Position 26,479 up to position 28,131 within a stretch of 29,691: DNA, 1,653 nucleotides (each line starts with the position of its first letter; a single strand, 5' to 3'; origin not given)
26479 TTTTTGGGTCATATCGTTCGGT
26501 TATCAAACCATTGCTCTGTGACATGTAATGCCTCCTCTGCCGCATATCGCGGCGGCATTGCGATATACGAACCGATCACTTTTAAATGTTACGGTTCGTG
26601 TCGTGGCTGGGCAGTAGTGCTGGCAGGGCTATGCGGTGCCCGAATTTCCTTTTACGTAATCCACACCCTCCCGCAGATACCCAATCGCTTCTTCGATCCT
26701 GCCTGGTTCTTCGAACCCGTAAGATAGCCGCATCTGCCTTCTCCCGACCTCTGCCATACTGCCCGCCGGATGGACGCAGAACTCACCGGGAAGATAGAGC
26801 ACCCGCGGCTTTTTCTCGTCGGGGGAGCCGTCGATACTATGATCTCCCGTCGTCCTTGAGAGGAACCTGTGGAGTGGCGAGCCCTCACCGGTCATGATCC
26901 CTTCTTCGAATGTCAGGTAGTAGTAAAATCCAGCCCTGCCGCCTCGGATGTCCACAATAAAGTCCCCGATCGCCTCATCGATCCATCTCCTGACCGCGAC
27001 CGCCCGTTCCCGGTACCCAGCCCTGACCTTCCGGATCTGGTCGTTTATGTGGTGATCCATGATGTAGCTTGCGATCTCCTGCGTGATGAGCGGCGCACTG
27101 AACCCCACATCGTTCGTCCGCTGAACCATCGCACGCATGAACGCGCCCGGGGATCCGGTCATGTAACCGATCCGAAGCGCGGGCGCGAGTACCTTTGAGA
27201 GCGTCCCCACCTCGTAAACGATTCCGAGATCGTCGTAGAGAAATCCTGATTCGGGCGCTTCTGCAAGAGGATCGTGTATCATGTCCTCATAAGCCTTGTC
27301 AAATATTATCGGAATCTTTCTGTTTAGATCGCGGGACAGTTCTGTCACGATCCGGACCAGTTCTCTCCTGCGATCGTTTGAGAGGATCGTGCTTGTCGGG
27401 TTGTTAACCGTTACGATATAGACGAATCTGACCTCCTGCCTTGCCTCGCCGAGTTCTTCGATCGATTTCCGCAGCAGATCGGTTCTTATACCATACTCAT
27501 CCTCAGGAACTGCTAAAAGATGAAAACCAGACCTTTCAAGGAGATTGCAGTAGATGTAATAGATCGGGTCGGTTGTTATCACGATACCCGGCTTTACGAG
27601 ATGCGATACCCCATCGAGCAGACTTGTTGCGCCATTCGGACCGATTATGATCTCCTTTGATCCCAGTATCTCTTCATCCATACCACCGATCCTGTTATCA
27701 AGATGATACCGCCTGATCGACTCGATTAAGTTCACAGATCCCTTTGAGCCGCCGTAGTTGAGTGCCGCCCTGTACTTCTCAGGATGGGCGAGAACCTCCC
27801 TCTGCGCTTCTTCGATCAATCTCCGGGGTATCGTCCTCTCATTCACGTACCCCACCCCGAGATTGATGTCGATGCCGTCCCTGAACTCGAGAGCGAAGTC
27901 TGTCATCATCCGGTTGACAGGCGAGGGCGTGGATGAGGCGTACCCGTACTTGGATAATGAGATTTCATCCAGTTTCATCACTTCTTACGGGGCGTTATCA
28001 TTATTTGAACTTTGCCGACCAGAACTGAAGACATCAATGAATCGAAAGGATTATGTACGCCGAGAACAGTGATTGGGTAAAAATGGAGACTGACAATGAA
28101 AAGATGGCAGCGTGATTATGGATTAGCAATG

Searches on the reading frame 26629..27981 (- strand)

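Call 79: search_protein_families(library=ncbifam, proteins=[window:26629-27981:-], max_evalue=0.00001)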
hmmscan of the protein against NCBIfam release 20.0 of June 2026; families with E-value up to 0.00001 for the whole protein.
window:26629-27981:- (450 aa): 28 families (the best 25 are shown)
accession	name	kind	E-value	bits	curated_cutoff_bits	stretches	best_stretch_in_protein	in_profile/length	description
NF052282.1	PLP_TF_PdxR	equivalog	5.9e-26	91.5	320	1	36-363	92-395/448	MocR-like pyridoxine biosynthesis transcription factor PdxR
TIGR04461.1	endura_MppQ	equivalog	6.1e-23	81.5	540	1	39-362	15-327/392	enduracididine biosynthesis enzyme MppQ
NF052286.1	ecto_TF_EhuR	exception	1.3e-16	60.2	480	1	109-335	158-371/458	MocR-like ectoine utilization transcription factor EhuR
NF041364.1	GntC_guanitoxin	equivalog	7.2e-15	54.7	415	1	39-360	1-301/356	guanitoxin biosynthesis PLP-dependent (S)-gamma-hydroxy-L-arginine cyclodehydratase GntC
TIGR04544.1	3metArgNH2trans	equivalog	2.3e-13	50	350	1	72-324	44-280/366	beta-methylarginine biosynthesis bifunctional aminotransferase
NF005305.0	PRK06836.1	equivalog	5.4e-13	49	376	1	97-315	87-305/396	pyridoxal phosphate-dependent aminotransferase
NF052290.2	MocR_like_YczR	exception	3.7e-12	45.7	487.4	1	117-343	174-387/458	MocR-like transcription factor YczR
TIGR03542.1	DAPAT_plant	equivalog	7.8e-12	44.8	364.7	1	21-362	18-349/402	LL-diaminopimelate aminotransferase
NF004975.0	PRK06348.1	equivalog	3.1e-11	42.9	549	1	52-337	44-307/384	pyridoxal phosphate-dependent aminotransferase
NF052281.1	rhizopine_MocR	equivalog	5.1e-11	41.9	650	1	110-360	187-422/479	rhizopine catabolism transcriptional regulator MocR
NF052285.1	GABA_TF_GabR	exception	3.9e-09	35.8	600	1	110-359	159-392/456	MocR-like transcriptional regulator GabR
NF005744.0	PRK07568.1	subfamily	8.9e-09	34.6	389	1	71-334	57-305/398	pyridoxal phosphate-dependent aminotransferase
TIGR01140.1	L_thr_O3P_dcar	equivalog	1.8e-08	33.9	290.55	1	112-288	68-220/331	threonine-phosphate decarboxylase CobD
TIGR03540.1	DapC_direct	equivalog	1.8e-08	33.7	593.25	1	34-363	26-332/383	LL-diaminopimelate aminotransferase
TIGR01141.1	hisC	equivalog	2.1e-08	33.5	276.55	1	106-312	70-257/349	histidinol-phosphate transaminase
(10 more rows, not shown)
